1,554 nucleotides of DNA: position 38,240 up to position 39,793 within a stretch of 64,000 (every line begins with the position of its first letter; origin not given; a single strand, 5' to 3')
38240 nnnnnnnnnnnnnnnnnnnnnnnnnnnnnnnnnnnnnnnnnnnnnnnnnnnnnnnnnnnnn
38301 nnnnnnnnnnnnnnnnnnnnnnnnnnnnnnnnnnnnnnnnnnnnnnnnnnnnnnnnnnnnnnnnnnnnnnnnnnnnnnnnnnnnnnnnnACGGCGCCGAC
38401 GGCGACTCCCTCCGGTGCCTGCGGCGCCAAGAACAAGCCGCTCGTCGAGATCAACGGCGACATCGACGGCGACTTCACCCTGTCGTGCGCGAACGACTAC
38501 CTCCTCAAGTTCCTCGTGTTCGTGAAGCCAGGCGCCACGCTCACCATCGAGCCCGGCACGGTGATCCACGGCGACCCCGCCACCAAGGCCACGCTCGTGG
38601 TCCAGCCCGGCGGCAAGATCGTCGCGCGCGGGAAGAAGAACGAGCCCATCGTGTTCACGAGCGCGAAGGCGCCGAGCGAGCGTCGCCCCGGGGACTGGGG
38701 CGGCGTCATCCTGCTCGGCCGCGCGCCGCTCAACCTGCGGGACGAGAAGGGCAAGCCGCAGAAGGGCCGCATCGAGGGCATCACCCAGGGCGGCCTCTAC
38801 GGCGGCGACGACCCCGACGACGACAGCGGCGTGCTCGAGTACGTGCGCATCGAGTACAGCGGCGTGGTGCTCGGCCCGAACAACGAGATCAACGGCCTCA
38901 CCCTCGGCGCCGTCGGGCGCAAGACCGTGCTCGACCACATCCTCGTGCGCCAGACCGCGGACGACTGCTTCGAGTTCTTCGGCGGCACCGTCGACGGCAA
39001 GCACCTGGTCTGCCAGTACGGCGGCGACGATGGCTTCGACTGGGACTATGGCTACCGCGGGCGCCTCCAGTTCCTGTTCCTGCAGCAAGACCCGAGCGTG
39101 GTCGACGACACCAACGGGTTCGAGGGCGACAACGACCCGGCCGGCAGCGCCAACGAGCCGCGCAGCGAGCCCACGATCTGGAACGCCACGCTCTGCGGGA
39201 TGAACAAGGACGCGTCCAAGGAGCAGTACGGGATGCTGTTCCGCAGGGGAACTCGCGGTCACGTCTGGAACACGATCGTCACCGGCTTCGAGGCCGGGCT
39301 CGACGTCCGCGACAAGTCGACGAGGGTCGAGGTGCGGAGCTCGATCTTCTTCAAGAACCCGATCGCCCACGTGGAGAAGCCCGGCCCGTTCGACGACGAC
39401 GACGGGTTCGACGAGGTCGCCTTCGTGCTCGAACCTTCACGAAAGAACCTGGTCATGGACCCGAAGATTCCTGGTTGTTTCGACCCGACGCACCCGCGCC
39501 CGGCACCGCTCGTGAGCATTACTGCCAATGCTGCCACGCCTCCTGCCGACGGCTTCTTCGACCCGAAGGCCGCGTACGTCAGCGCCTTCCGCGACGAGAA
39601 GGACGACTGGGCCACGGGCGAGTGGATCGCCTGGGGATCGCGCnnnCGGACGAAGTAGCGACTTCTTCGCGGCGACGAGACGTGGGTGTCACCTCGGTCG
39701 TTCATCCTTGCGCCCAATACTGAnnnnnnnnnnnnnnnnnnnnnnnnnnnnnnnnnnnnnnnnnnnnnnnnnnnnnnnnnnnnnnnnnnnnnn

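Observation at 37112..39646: The Ser/Thr kinase ectodomain is paralogous to the lipoprotein that ends the TonB/Oar operon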

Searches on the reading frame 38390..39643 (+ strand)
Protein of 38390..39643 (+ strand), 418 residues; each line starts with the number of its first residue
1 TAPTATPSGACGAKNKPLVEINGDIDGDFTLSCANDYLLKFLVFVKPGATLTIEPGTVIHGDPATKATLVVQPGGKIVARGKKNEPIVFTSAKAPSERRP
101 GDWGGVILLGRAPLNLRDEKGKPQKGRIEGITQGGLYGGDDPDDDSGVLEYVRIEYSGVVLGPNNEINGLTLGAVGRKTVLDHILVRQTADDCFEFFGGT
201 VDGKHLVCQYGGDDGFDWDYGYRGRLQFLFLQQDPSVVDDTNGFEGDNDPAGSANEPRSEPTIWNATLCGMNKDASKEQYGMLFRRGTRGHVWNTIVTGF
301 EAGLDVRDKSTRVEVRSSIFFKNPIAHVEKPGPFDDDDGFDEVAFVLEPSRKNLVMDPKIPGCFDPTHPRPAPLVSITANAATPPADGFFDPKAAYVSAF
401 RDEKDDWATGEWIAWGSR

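Call 10: find_homologous_proteins(query=window:38390-39643:+, max_evalue=0.00001)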
Query window:38390-39643:+ (418 aa): 7991 proteins with E <= 0.00001 among 8000 candidates; the best 120 are listed.
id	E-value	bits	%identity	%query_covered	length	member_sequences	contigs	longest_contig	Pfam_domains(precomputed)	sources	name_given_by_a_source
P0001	1.0e-176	606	65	98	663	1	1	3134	PF28492.1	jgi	jgi:hypothetical protein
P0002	1.2e-167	576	61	98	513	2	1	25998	PF28492.1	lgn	-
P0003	2.6e-166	572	60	98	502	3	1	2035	PF28492.1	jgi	jgi:hypothetical protein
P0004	8.7e-166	570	58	99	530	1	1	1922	PF28492.1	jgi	jgi:hypothetical protein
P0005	9.8e-166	570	61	98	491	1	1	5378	PF28492.1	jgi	jgi:hypothetical protein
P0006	1.7e-165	569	61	97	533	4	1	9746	PF28492.1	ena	-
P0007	8.5e-165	567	58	100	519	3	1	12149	PF28492.1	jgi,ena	-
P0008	1.5e-164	566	63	98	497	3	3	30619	PF28492.1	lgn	-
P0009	4.6e-163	561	59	100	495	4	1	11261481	PF28492.1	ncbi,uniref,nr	ncbi:hypothetical protein SOCEGT47_004210 [Sorangium cellulosum]|uniref:Lipoprotein n=1 Tax=Sorangiu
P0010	5.1e-163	561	61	97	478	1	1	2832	PF28492.1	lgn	-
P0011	5.4e-163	561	58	99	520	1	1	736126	PF28492.1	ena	-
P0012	6.0e-163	561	59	98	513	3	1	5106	PF28492.1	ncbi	-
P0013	1.8e-161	556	59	99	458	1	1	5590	PF28492.1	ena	-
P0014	6.6e-160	551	58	99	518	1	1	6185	PF28492.1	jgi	jgi:hypothetical protein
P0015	9.7e-159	547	62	97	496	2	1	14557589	PF28492.1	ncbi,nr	ncbi:hypothetical protein [Sorangium cellulosum]|nr:hypothetical protein [Sorangium cellulosum]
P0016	1.6e-158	546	59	97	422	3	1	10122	PF28492.1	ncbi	-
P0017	7.8e-158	544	60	96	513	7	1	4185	PF28492.1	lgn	-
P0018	1.5e-157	543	60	99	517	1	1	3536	PF28492.1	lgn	-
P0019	2.2e-157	543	59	98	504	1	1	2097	PF28492.1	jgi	jgi:hypothetical protein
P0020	2.5e-157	543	59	98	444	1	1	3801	PF28492.1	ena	-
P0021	4.5e-157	542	60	97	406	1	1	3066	PF28492.1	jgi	jgi:hypothetical protein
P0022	6.7e-156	538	61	97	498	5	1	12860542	PF28492.1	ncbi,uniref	ncbi:hypothetical protein AB3662_02200 [Sorangium cellulosum]|uniref:hypothetical protein n=1 Tax=So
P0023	1.2e-155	537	55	98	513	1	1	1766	PF28492.1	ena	-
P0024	8.9e-155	534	60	98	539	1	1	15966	PF28492.1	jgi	jgi:hypothetical protein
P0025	8.9e-155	534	57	97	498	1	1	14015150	PF28492.1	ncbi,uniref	ncbi:hypothetical protein [Sorangium sp. So ce131]|uniref:hypothetical protein n=1 Tax=Sorangium sp.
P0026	2.3e-154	533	57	98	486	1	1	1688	PF28492.1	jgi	jgi:hypothetical protein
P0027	2.8e-154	532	58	98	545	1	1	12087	PF28492.1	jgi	jgi:hypothetical protein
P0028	3.0e-154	532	55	99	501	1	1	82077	PF28492.1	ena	-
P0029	5.5e-154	532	58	99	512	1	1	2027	PF28492.1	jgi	jgi:hypothetical protein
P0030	5.5e-154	532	61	99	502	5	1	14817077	PF28492.1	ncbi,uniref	ncbi:hypothetical protein [Sorangium sp. So ce1389]|uniref:hypothetical protein n=1 Tax=Sorangium sp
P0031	5.6e-154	531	58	98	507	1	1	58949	PF28492.1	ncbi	-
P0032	1.9e-153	530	60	97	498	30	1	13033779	PF28492.1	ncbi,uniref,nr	ncbi:unnamed protein product [Sorangium cellulosum So ce56]|uniref:Sorangium cellulosum 'So ce 56' c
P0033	5.3e-153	528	60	98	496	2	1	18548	PF28492.1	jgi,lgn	-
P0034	1.1e-152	527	58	97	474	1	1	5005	PF28492.1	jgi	jgi:hypothetical protein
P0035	1.8e-152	526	57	96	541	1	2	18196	PF28492.1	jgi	jgi:hypothetical protein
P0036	3.3e-151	522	58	96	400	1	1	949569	PF28492.1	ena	-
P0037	1.4e-150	520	57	98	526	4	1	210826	PF28492.1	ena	-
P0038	5.6e-150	518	57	100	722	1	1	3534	PF07714.24,PF00069.32,PF28492.1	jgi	jgi:hypothetical protein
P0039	7.6e-150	518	59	97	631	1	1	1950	PF28492.1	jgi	jgi:hypothetical protein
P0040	6.3e-149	515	59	96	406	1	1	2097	PF28492.1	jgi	jgi:hypothetical protein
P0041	1.1e-147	511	56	98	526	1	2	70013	PF28492.1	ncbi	ncbi:MAG: hypothetical protein R3B70_19235 [Polyangiaceae bacterium]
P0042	1.5e-147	510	57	97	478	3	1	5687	PF28492.1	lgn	-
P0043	2.1e-147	510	58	98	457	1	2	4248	PF28492.1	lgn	-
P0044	4.3e-146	505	56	96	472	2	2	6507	PF28492.1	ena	-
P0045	1.3e-145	504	56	96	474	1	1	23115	PF28492.1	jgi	jgi:hypothetical protein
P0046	4.1e-145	502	57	98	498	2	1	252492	PF28492.1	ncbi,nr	ncbi:MAG: hypothetical protein SF187_11030 [Deltaproteobacteria bacterium]|nr:hypothetical protein [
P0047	1.3e-144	501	58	98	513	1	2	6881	PF28492.1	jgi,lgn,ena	-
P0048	1.6e-144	500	57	96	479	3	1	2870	PF28492.1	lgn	-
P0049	1.6e-144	500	55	99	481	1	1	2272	PF28492.1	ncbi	-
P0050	2.0e-144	500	57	95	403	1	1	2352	PF28492.1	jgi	-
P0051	2.4e-144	500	57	98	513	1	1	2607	PF28492.1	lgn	-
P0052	2.4e-144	500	56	99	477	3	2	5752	PF28492.1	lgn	-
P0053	3.1e-144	499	57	97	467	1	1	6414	PF28492.1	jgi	jgi:hypothetical protein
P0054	8.9e-144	498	56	99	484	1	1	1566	PF28492.1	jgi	jgi:hypothetical protein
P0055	2.8e-143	496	56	96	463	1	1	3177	PF28492.1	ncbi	-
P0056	2.8e-143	496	58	95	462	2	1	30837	PF28492.1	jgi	jgi:hypothetical protein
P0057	9.5e-143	494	55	96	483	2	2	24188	PF28492.1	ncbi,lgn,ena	-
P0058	4.4e-142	492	54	100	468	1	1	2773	PF28492.1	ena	-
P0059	6.9e-142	492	55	95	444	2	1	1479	PF28492.1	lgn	-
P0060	2.9e-141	490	42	91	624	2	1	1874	PF28492.1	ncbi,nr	ncbi:MAG: hypothetical protein Q8S39_03505, partial [Ignavibacteria bacterium]|nr:hypothetical prote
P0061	2.9e-141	490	54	97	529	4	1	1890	PF28492.1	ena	-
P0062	6.9e-141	488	56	96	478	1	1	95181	PF28492.1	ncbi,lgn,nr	ncbi:MAG: hypothetical protein HOW73_19850 [Polyangiaceae bacterium]|nr:hypothetical protein [Polyan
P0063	7.6e-141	488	56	97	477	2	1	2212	PF28492.1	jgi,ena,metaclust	metaclust:\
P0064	9.8e-141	488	55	95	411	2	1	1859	PF28492.1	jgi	-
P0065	1.1e-139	484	55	97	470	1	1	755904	PF28492.1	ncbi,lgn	ncbi:MAG: hypothetical protein U0414_02545 [Polyangiaceae bacterium]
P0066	1.5e-139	484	54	97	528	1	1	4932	PF28492.1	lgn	-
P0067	1.9e-139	484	55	97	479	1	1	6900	PF28492.1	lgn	-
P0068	2.5e-139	483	57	95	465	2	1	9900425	PF28492.1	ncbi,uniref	ncbi:hypothetical protein WMF31_13440 [Sorangium sp. So ce1036]|uniref:hypothetical protein n=1 Tax=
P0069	5.8e-139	482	56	95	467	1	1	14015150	PF28492.1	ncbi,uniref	ncbi:hypothetical protein [Sorangium sp. So ce131]|uniref:hypothetical protein n=1 Tax=Sorangium sp.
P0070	1.1e-138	481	57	95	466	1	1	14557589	PF28492.1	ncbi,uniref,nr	ncbi:hypothetical protein SOCE26_062630 [Sorangium cellulosum]|uniref:Lipoprotein n=1 Tax=Sorangium 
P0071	2.0e-138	480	57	94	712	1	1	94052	PF07714.24,PF00069.32,PF28492.1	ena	-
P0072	3.3e-138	480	56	95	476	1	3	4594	PF28492.1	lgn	-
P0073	3.4e-138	479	53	98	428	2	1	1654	PF28492.1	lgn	-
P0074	3.5e-138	479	54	95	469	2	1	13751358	PF28492.1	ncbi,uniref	ncbi:hypothetical protein WMF04_30460 [Sorangium sp. So ce260]|uniref:hypothetical protein n=1 Tax=S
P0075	6.9e-138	478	55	96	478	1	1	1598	PF28492.1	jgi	jgi:hypothetical protein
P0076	7.0e-138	478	57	95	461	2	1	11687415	PF28492.1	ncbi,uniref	ncbi:hypothetical protein WMF18_24115 [Sorangium sp. So ce315]|uniref:T9SS C-terminal target domain-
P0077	7.2e-138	478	55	95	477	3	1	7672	PF28492.1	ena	-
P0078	9.0e-138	478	56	95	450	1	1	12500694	PF28492.1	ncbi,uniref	ncbi:T9SS C-terminal target domain-containing protein [Sorangium sp. So ce854]|uniref:T9SS C-termina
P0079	9.2e-138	478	56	95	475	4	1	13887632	PF28492.1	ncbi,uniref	ncbi:hypothetical protein WMF20_29855 [Sorangium sp. So ce834]|uniref:T9SS C-terminal target domain-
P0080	1.1e-137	478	56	94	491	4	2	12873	PF28492.1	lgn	-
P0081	1.4e-137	477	57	95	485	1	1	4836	PF28492.1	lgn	-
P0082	1.4e-137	477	55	95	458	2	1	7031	PF28492.1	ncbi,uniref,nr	ncbi:hypothetical protein BE04_03075 [Sorangium cellulosum]|uniref:Lipoprotein n=1 Tax=Sorangium cel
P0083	1.9e-137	477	55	95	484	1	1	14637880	PF28492.1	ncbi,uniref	ncbi:hypothetical protein WME98_02345 [Sorangium sp. So ce296]|uniref:T9SS C-terminal target domain-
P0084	2.4e-137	477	56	95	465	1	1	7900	PF28492.1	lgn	-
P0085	8.2e-137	475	57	95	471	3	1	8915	PF28492.1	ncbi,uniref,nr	ncbi:hypothetical protein BE08_29925 [Sorangium cellulosum]|uniref:Secreted protein n=1 Tax=Sorangiu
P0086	9.4e-137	475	55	95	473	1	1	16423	PF28492.1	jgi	-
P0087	9.6e-137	475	53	95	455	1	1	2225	PF28492.1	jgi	jgi:hypothetical protein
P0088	1.8e-136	474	54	96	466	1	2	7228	PF28492.1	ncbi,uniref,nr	ncbi:hypothetical protein BE20_39970 [Sorangium cellulosum]|uniref:Lipoprotein n=1 Tax=Sorangium cel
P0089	1.9e-136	474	55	95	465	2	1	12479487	PF28492.1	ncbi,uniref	ncbi:hypothetical protein WME75_26870 [Sorangium sp. So ce1014]|uniref:T9SS C-terminal target domain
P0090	2.6e-136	473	53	98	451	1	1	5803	PF28492.1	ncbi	-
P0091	4.9e-136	472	57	95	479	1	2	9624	PF28492.1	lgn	-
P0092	1.3e-135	471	56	94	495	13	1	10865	PF28492.1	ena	-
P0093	1.5e-135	471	55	95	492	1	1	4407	PF28492.1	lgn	-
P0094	1.7e-135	471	56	94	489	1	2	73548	PF28492.1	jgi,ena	-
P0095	3.5e-135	470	55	95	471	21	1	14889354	PF28492.1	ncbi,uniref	ncbi:T9SS C-terminal target domain-containing protein [Sorangium sp. So ce388]|uniref:T9SS C-termina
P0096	6.3e-135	469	53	98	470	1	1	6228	PF28492.1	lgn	-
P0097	6.4e-135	469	55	95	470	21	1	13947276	PF28492.1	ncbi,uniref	ncbi:hypothetical protein [Sorangium sp. So ce124]|uniref:hypothetical protein n=1 Tax=Sorangium sp.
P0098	8.0e-135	468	55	95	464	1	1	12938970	PF28492.1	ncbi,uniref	ncbi:T9SS C-terminal target domain-containing protein [Sorangium sp. So ce1335]|uniref:T9SS C-termin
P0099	9.9e-135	468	54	96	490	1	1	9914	PF28492.1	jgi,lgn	jgi:hypothetical protein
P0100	1.1e-134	468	56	94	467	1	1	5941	PF28492.1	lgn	-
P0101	1.2e-134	468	53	97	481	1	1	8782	PF28492.1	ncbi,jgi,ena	-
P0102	2.7e-134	467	61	79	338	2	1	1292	PF28492.1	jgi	jgi:hypothetical protein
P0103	4.0e-134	466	54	95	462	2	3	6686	PF28492.1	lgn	-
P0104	4.3e-134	466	54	97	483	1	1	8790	PF28492.1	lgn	-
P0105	4.7e-134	466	54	96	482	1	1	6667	PF28492.1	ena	-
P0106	1.9e-133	464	56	94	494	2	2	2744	PF28492.1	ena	-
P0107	1.9e-133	464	53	96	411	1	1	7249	PF28492.1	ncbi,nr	ncbi:MAG: hypothetical protein HOV80_08055 [Polyangiaceae bacterium]|nr:hypothetical protein [Polyan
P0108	2.2e-133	464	57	94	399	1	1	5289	PF28492.1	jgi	jgi:hypothetical protein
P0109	4.9e-133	462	54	95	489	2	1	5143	PF28492.1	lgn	-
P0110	5.9e-133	462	52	98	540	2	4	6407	PF28492.1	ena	-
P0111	7.1e-133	462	58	92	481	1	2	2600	PF28492.1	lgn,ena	-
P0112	1.3e-132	461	55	95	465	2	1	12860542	PF28492.1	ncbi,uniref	ncbi:T9SS C-terminal target domain-containing protein [Sorangium cellulosum]|uniref:T9SS C-terminal 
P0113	1.3e-132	461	54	91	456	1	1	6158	PF28492.1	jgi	-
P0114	1.4e-132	461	53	95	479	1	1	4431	PF28492.1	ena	-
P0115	3.4e-132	460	53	97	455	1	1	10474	PF28492.1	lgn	-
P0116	7.0e-132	459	53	99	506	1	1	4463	PF28492.1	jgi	-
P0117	1.3e-131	458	54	94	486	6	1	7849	PF28492.1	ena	-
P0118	2.0e-131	457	55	94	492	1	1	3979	PF28492.1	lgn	-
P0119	2.3e-131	457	54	96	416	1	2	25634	PF28492.1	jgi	jgi:hypothetical protein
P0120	2.8e-131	457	53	95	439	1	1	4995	PF28492.1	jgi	-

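Call 15: search_solved_structures(query=A1, max_evalue=1)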
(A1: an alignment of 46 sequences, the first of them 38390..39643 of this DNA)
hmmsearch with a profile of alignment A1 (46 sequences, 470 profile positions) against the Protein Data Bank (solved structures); distinct sequences matched with E-value up to 1: 4.
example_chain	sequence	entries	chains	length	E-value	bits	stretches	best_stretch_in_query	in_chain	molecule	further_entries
6sga_Cb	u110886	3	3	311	0.068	15.4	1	303-437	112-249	mS23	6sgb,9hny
6hiv_Cb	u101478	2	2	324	0.074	15.2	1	303-437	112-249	mS23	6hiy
7pua_Cb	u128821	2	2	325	0.074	15.2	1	303-437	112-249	mS23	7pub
6hiw_Cb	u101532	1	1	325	0.074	15.2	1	303-437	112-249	mS23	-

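Call 20: find_encoding_contigs(protein=P0071, flank=8000, max_places=3)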
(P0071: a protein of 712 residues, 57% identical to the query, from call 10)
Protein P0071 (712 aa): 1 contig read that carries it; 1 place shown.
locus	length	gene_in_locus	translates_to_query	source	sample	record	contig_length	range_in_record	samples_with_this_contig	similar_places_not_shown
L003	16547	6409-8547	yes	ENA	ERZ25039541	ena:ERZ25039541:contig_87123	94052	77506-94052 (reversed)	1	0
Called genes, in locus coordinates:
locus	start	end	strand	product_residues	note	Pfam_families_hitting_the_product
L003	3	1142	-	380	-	?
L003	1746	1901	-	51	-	-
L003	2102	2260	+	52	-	-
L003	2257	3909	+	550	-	PF13424:TPR_12 (faint), PF13432:TPR_16 (faint), PF07719:TPR_2 (faint), PF00515:TPR_1 (faint), PF13174:TPR_6 (faint), PF13181:TPR_8 (faint), PF13428:TPR_14 (faint), PF14559:TPR_19 (faint)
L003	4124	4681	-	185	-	PF03938:OmpH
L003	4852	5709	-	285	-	PF16697:Yop-YscD_cpl, PF00498:FHA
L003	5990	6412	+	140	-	PF00069:Pkinase, PF07714:PK_Tyr_Ser-Thr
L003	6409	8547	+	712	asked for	PF00069:Pkinase, PF07714:PK_Tyr_Ser-Thr, PF28492:Beta_helix_4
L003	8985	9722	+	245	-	PF03781:FGE-sulfatase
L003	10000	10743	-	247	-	PF02522:Antibiotic_NAT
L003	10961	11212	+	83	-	-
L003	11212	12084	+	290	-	PF09594:GT87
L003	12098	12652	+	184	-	PF08002:DUF1697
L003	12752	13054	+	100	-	-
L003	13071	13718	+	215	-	PF02798:GST_N (weak), PF13417:GST_N_3, PF13409:GST_N_2, PF00043:GST_C, PF13410:GST_C_2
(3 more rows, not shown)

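Call 21: find_encoding_contigs(protein=P0009, flank=8000, max_places=3)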
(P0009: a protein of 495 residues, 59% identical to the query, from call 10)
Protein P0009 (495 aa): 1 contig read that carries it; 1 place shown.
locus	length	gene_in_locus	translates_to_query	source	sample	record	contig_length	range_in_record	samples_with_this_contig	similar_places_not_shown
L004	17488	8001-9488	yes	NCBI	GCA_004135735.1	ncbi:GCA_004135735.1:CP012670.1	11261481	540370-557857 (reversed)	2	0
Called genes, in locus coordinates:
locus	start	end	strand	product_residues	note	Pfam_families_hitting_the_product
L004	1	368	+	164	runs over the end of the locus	PF00080:Sod_Cu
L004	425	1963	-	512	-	PF00069:Pkinase, PF07714:PK_Tyr_Ser-Thr, PF01636:APH (faint), PF08308:PEGA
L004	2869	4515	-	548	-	PF05681:Fumerase, PF05683:Fumerase_C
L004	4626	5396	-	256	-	PF00975:Thioesterase, PF12697:Abhydrolase_6 (weak)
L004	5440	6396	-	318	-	-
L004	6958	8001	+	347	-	PF00515:TPR_1 (faint), PF07719:TPR_2 (faint), PF13181:TPR_8 (faint), PF13371:TPR_9 (faint), PF13424:TPR_12 (weak)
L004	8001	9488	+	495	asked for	PF28492:Beta_helix_4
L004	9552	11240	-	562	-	PF00069:Pkinase, PF07714:PK_Tyr_Ser-Thr, PF01636:APH (faint)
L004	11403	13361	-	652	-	PF02446:Glyco_hydro_77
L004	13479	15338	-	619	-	PF01590:GAF, PF13185:GAF_2, PF13492:GAF_3, PF00512:HisKA, PF02518:HATPase_c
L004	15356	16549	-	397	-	PF08495:FIST, PF10442:FIST_C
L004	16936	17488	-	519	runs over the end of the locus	PF02682:CT_C_D, PF02626:CT_A_B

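Call 24: predict_structure(alignment_id=A1)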
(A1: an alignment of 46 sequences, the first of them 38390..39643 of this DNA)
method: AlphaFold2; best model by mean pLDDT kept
length: 418 residues; sequences in the alignment: 46
mean_pLDDT: 94.4   pTM: 0.94
mean pLDDT of the five models: 94.4, 93.5, 92.9, 92.8, 92.4
residues with pLDDT >= 90: 372; 70-90: 33; 50-70: 10; < 50: 3
segments of 3 or more residues with pLDDT < 50: 1-3
pLDDT, mean of each block of 10 residues (from residue 1): 56 94 98 98 98 98 98 99 97 96 98 98 95 96 99 97 93 99 98 98 98 97 98 93 97 97 98 91 98 98 95 98 91 74 95 95 91 90 97 96 91 83
secondary structure, 60 per line:
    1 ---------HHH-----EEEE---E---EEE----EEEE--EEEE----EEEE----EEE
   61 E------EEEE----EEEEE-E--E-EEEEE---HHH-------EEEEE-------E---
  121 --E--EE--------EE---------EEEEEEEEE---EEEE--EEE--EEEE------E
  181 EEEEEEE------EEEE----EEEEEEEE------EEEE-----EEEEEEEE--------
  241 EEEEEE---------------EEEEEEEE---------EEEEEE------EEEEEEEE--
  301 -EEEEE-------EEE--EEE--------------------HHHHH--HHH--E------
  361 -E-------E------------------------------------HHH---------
elements in order: E18-21 E29-31 E36-39 E42-45 E50-53 E58-61 E68-71 E76-80 E87-91 E105-109 E147-155 E159-162 E165-167 E170-173 E180-187 E194-197 E202-209 E216-219 E225-232 E241-246 E262-269 E279-284 E291-298 E302-306 E314-316 E319-321 H342-346

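Call 27: fold_search(model_id=the predicted structure, library=pdb)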
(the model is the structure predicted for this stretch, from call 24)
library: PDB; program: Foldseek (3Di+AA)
matches with E <= 10: 356; with E <= 0.001: 0
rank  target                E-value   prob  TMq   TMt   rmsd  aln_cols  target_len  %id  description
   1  1jta                  4.1e-03  0.85  0.19  0.22  13.5       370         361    9  Crystal Structure of Pectate Lyase A (C2 form) (released 2002-06-19)
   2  1tsp                  4.5e-03  0.72  0.23  0.19  16.3       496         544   11  CRYSTAL STRUCTURE OF P22 TAILSPIKE PROTEIN: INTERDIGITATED SUBUNITS IN A THERMOSTABLE TRIMER (released 1995-09-15)
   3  6w4q_B                6.5e-03  0.98  0.30  0.18  11.1       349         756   11  Crystal structure of full-length tailspike protein 2 (TSP2, ORF211) ) from Escherichia coli O157:H7 bacteriophage CAB1 (released 2021-01-20)
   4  6w4q_D                6.8e-03  0.99  0.32  0.19   9.3       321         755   11  Crystal structure of full-length tailspike protein 2 (TSP2, ORF211) ) from Escherichia coli O157:H7 bacteriophage CAB1 (released 2021-01-20)
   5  1pcl                  8.2e-03  0.63  0.21  0.24  13.8       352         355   10  UNUSUAL STRUCTURAL FEATURES IN THE PARALLEL BETA-HELIX IN PECTATE LYASES (released 1995-02-14)
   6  5w6p_A                1.0e-02  1.00  0.36  0.24   8.4       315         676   11  Crystal structure of Bacteriophage CBA120 tailspike protein 2 enzymatically active domain (TSP2dN, orf211) (released 2018-10-24)
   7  5w6p_F                1.2e-02  0.99  0.37  0.25   8.4       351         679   10  Crystal structure of Bacteriophage CBA120 tailspike protein 2 enzymatically active domain (TSP2dN, orf211) (released 2018-10-24)
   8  3zsc_A                1.2e-02  0.72  0.17  0.21  14.5       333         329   11  Catalytic function and substrate recognition of the pectate lyase from Thermotoga maritima (released 2012-07-11)
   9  2pyg_A                1.6e-02  0.89  0.25  0.27  14.7       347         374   10  Azotobacter vinelandii Mannuronan C-5 epimerase AlgE4 A-module (released 2008-05-27)
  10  5gt5_A                1.8e-02  0.57  0.22  0.21  13.4       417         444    9  Structural basis of the specific activity and thermostability of pectate lyase (pelN) from Paenibacillus sp. 0602 (released 2017-10-25)
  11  6w4q_C                1.9e-02  0.82  0.27  0.17  11.4       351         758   10  Crystal structure of full-length tailspike protein 2 (TSP2, ORF211) ) from Escherichia coli O157:H7 bacteriophage CAB1 (released 2021-01-20)
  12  1ooc_A                1.9e-02  0.63  0.20  0.23  15.4       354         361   10  Mutations in the T1.5 loop of pectate lyase A (released 2004-03-16)
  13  1tyu_A                1.9e-02  0.44  0.23  0.19  13.8       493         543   10  STRUCTURE OF TAILSPIKE-PROTEIN (released 1997-07-23)
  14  1qa2                  2.0e-02  0.57  0.22  0.18  15.7       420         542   11  TAILSPIKE PROTEIN, MUTANT A334V (released 2000-01-12)
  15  2pyg_B                2.1e-02  0.96  0.30  0.33  10.7       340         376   10  Azotobacter vinelandii Mannuronan C-5 epimerase AlgE4 A-module (released 2008-05-27)
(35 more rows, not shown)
